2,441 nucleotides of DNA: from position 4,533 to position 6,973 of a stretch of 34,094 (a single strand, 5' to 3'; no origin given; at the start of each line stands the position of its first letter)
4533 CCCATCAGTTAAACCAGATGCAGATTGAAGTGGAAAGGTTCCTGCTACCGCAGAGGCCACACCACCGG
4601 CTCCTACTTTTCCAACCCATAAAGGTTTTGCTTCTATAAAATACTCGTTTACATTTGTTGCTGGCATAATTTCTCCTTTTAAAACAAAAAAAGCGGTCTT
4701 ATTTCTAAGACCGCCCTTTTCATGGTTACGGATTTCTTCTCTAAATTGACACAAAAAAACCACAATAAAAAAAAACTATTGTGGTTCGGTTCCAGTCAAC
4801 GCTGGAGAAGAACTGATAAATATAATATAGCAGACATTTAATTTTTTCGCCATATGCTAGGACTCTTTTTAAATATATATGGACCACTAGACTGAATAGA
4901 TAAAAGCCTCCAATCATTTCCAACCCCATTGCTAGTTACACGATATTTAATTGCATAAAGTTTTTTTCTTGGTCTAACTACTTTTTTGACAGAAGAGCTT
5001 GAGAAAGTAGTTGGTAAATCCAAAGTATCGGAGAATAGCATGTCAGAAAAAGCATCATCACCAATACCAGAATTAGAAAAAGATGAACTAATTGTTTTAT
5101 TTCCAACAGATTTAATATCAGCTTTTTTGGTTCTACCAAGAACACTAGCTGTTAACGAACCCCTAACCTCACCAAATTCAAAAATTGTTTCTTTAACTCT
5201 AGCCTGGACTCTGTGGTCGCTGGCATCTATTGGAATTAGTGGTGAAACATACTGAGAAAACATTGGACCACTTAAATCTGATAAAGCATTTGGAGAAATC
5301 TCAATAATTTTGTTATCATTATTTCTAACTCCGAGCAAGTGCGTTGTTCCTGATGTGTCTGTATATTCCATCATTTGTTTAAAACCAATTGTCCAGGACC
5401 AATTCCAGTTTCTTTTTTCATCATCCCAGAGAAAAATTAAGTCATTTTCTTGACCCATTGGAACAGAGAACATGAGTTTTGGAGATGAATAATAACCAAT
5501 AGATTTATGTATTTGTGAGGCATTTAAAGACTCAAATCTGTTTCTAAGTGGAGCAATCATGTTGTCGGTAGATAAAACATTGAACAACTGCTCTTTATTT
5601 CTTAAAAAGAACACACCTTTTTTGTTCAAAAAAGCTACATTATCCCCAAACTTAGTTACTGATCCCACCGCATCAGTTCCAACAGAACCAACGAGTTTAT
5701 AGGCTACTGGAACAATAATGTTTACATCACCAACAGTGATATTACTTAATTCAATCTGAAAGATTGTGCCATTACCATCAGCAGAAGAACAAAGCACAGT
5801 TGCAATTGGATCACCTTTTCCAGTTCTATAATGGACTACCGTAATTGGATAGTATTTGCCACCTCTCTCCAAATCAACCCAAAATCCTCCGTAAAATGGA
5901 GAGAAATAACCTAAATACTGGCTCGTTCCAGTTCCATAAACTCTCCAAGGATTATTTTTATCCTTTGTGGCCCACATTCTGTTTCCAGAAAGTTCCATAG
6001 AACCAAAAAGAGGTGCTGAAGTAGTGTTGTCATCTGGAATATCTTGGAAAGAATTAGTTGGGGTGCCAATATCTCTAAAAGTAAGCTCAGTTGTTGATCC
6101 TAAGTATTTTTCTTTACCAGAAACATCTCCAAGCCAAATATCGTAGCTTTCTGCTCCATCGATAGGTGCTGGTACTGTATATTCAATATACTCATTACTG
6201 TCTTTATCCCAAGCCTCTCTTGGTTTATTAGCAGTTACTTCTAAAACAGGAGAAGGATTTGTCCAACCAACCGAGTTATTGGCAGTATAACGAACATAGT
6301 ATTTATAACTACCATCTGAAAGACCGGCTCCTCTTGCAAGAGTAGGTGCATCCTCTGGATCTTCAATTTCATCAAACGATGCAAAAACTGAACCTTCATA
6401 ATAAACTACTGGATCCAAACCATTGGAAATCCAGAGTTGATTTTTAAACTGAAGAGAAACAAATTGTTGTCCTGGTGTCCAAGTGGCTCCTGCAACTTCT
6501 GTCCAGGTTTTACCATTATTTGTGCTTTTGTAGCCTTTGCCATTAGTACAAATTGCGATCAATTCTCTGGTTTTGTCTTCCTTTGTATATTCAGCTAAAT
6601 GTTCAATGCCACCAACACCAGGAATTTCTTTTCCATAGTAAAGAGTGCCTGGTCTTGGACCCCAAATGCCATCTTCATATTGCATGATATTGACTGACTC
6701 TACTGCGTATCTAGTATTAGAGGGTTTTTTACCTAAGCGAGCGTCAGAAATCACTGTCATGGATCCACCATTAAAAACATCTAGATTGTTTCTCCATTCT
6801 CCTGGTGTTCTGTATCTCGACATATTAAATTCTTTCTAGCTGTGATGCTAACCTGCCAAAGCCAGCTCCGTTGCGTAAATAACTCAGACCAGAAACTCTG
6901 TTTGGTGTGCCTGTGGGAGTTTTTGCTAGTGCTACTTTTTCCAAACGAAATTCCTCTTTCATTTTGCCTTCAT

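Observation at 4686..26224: Six copies of a conserved 'CGTAAC box + GC hairpin + U-tract' element sit directly in front of every late gene block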

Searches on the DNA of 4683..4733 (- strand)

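Call 41: build_rna_model(alignment_id=A3, structure=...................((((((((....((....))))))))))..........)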
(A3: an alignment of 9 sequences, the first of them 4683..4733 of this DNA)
Model R1 built from alignment A3 (9 sequences, 57 columns); structure: as given.
model positions 52; base pairs 10; branch points 0; effective number of sequences 4.33; information 1.066 bits per position. Calibrated on 0.2 Mb of random sequence (short: E-values are rough).
structure used (alignment columns):
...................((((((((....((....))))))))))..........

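Call 42: search_with_rna_model(model_id=R1, sources=[window, L002, L118, L120, L121], filters=off, max_evalue=10, show_alignments=0)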
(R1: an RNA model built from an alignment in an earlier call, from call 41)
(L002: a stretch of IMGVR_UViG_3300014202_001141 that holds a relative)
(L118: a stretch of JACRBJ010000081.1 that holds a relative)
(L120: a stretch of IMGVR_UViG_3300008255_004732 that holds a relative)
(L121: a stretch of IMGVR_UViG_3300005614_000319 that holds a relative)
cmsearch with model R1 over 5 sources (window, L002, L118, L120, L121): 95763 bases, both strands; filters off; matches with E-value up to 10: 37.
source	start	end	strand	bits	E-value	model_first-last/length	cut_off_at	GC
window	18721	18772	-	78.6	1.7e-16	1-52/52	no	0.38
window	21531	21582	-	73.8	2.3e-15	1-52/52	no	0.38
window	14611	14662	-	73.5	2.7e-15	1-52/52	no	0.38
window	4683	4733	-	72.6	4.3e-15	1-52/52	no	0.39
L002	8482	8532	+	69.6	2.3e-14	1-52/52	no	0.47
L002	11231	11279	+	64.4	3.9e-13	1-52/52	no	0.43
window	16440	16487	-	59.8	4.7e-12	1-52/52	no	0.4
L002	13522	13569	+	58.5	9.6e-12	1-52/52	no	0.38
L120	6520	6571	+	53.3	1.6e-10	1-52/52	no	0.44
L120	11313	11361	+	45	1.5e-08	1-52/52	no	0.45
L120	9053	9099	+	39.9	2.4e-07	1-52/52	no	0.45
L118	9042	9107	+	36.6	1.5e-06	1-52/52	no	0.36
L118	11340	11386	+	35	3.6e-06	1-52/52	no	0.43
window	26162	26226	-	21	0.0074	1-52/52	no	0.37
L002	13460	13504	+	20.4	0.01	1-52/52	no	0.53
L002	3835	3899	+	18.8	0.025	1-52/52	no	0.35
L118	11265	11290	+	13.5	0.47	20-49/52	no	0.5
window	4676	4724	+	13.1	0.57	1-52/52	no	0.35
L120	9065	9109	-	10.8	2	1-52/52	no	0.44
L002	13469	13504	-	8.5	7.1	8-52/52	no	0.58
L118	1947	2018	-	8.3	7.6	1-52/52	no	0.42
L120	13860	13875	-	8.3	7.8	1-52/52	no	0.44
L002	5093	5133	+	8.2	8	1-52/52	no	0.2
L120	15148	15181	+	8.1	8.7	1-52/52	no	0.29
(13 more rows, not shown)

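Call 48: search_with_rna_model(model_id=R1, sources=[L122, L123, L124, L125, L126, L127, L128, L129, L130, L131, L132, L133, L134, L135, L136, L137, L138, L139, L140, L141, L142, L143, L144, L145, L146, L147, L148, L149, L150, L151, L152, L153, L154, L155, L156, L157, L158, L159, L160, L161], filters=default, max_evalue=1)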
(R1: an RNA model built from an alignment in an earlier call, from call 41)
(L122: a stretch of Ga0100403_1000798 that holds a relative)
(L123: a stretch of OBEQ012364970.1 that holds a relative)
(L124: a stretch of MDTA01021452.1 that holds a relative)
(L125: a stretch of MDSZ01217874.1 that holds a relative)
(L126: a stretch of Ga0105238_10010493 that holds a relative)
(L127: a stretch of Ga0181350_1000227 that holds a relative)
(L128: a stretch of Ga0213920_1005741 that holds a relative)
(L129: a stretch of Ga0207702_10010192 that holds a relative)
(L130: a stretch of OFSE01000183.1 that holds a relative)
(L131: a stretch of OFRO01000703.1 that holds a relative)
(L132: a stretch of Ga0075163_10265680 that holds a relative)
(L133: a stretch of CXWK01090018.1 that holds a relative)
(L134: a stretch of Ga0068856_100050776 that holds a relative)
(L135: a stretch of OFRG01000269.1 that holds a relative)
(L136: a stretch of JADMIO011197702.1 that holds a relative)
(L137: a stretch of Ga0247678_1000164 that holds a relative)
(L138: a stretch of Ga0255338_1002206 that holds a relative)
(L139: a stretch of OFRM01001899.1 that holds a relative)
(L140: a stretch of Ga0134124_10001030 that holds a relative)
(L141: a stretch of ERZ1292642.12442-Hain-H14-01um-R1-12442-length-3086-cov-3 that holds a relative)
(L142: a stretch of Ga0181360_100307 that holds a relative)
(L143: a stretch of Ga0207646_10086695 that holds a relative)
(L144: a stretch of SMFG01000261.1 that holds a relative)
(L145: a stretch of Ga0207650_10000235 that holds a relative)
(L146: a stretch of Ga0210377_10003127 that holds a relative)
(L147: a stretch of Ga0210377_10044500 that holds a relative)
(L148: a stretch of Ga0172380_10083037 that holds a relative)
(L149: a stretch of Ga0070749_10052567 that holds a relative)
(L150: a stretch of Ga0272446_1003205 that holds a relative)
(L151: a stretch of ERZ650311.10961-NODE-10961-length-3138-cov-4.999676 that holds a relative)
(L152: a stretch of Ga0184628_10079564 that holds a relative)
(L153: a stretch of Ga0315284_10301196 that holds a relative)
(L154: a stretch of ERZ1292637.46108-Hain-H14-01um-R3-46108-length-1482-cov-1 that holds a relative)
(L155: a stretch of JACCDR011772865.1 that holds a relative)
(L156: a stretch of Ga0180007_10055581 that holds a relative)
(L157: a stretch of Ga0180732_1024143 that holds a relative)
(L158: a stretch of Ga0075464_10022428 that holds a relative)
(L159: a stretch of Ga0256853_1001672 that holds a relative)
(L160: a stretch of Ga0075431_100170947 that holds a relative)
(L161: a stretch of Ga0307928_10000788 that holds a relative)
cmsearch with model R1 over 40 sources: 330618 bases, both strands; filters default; matches with E-value up to 1: 7.
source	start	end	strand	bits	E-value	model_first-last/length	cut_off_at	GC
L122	6520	6571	+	53.3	5.6e-10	1-52/52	no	0.44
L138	8865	8912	+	47.4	1.4e-08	1-52/52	no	0.48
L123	47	94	+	45.8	3.4e-08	1-52/52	no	0.48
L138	6546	6593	+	45.4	4.2e-08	1-52/52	no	0.48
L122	11313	11361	+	45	5.3e-08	1-52/52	no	0.45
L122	9053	9099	+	39.9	8.4e-07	1-52/52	no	0.45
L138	3974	4025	+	39.9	8.8e-07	1-52/52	no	0.48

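Call 61: search_with_rna_model(model_id=R1, sources=[window, L002, L118, L120, L138, L123], filters=default, max_evalue=0.0001, make_alignment=true)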
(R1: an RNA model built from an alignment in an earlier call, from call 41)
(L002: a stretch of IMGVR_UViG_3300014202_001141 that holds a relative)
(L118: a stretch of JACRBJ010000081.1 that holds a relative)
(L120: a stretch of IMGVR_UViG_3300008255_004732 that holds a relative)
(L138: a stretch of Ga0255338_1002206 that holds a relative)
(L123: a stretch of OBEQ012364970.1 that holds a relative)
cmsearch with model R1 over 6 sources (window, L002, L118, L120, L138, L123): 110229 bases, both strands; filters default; matches with E-value up to 0.0001: 17.
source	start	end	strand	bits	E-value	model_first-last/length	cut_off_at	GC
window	18721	18772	-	78.6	1.9e-16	1-52/52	no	0.38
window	21531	21582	-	73.8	2.7e-15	1-52/52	no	0.38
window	14611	14662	-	73.5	3.1e-15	1-52/52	no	0.38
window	4683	4733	-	72.6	5e-15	1-52/52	no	0.39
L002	8482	8532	+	69.6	2.6e-14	1-52/52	no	0.47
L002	11231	11279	+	64.3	4.5e-13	1-52/52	no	0.43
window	16440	16487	-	59.8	5.4e-12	1-52/52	no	0.4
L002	13522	13569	+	58.5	1.1e-11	1-52/52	no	0.38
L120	6520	6571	+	53.3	1.9e-10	1-52/52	no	0.44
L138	8865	8912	+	47.4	4.8e-09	1-52/52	no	0.48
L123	47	94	+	45.8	1.1e-08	1-52/52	no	0.48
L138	6546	6593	+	45.4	1.4e-08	1-52/52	no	0.48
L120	11313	11361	+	45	1.8e-08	1-52/52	no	0.45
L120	9053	9099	+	39.9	2.8e-07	1-52/52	no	0.45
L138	3974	4025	+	39.9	2.9e-07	1-52/52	no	0.48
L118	9042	9107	+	36.6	1.8e-06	1-52/52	no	0.36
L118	11340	11386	+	35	4.2e-06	1-52/52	no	0.43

Alignment A5: 17 matches aligned to the model, 72 columns, each read 5' to 3' on its own strand. Consensus structure (alignment columns), stored with it:
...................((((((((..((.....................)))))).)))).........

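Call 71: search_with_rna_model(model_id=R1, sources=[L162, L163, L164, L165], filters=off, max_evalue=1)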
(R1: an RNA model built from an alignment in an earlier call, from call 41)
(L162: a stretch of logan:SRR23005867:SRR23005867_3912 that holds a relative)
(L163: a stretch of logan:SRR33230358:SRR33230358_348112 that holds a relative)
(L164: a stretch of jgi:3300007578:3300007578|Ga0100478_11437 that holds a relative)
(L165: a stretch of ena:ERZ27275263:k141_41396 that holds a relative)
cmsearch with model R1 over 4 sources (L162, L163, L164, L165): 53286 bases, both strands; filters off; matches with E-value up to 1: 9.
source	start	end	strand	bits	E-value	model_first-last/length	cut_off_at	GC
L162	13427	13492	+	36.7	8.1e-07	1-52/52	no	0.47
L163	13823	13869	+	30.3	2.6e-05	1-52/52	no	0.43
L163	13727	13775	+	21.2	0.0038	1-52/52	no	0.45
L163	11492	11557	+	21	0.0043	1-52/52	no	0.38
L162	15800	15847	+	19.2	0.011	1-52/52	no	0.44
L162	17472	17503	-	12.7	0.39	1-52/52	no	0.41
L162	15732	15763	+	12.6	0.42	19-52/52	no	0.5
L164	548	594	-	11.4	0.82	1-52/52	no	0.38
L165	733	779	-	11.4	0.82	1-52/52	no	0.38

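Call 82: search_with_rna_model(model_id=R1, sources=[L166, L167, L168, L169, L170], filters=off, max_evalue=1)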
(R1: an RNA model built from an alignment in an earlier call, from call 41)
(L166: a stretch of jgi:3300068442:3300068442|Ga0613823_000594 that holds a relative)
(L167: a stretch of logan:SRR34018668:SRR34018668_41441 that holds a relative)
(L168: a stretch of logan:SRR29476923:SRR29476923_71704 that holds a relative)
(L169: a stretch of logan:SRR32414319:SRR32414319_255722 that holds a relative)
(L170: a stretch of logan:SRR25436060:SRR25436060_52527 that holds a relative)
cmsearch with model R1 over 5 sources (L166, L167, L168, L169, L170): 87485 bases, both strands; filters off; matches with E-value up to 1: 16.
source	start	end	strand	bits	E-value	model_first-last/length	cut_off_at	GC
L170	11839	11903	+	44.4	2e-08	1-52/52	no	0.48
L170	14104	14150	+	39.8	2.4e-07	1-52/52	no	0.43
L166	15173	15219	+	35.9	2e-06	1-52/52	no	0.45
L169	11344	11392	+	32.9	1.1e-05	1-52/52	no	0.47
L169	8329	8393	+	29.1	8.2e-05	1-52/52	no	0.4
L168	10460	10508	+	27.6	0.00019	1-52/52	no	0.47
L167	9737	9795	+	27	0.00026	1-52/52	no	0.44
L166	12861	12926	+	21.3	0.0059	1-52/52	no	0.38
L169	11354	11400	-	17.7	0.042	1-52/52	no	0.45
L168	6090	6153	-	15.1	0.18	1-52/52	no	0.39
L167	12415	12478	+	15.1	0.18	1-52/52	no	0.45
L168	6078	6143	+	15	0.19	1-52/52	no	0.41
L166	17974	18003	-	14.6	0.22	1-52/52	no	0.43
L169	10555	10597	+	13.8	0.35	1-52/52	no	0.58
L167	14679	14725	+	12.9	0.59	1-52/52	no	0.28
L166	1513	1542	+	12.1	0.92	1-52/52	no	0.3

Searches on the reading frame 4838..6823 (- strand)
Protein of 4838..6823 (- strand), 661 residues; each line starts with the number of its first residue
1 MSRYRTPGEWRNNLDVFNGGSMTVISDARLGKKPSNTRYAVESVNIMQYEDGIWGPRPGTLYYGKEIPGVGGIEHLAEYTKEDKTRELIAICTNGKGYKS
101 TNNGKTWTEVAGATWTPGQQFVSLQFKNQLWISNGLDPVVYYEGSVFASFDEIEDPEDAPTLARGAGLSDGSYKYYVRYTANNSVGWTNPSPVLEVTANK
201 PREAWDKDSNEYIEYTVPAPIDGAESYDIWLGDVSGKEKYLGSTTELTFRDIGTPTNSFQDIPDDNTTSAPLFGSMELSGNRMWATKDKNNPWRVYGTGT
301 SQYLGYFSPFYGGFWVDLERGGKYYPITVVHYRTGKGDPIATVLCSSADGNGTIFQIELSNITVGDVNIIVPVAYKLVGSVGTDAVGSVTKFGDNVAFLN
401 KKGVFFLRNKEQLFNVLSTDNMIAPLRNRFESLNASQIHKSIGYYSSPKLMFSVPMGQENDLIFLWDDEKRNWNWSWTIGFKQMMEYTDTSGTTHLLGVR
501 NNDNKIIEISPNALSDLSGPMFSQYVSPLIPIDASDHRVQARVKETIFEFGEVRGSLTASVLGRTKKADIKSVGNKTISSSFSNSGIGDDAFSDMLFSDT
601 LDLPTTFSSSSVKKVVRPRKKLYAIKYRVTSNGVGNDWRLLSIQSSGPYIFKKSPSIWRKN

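Call 14: search_protein_families(library=phrogs, proteins=[window:4838-6823:-])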
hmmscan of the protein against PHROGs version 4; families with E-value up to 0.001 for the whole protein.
window:4838-6823:- (661 aa): 0 families

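Call 109: search_protein_families(library=pfam, proteins=[window:4838-6823:-], max_evalue=0.01)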
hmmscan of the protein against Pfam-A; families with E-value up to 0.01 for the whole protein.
window:4838-6823:- (661 aa): 0 families
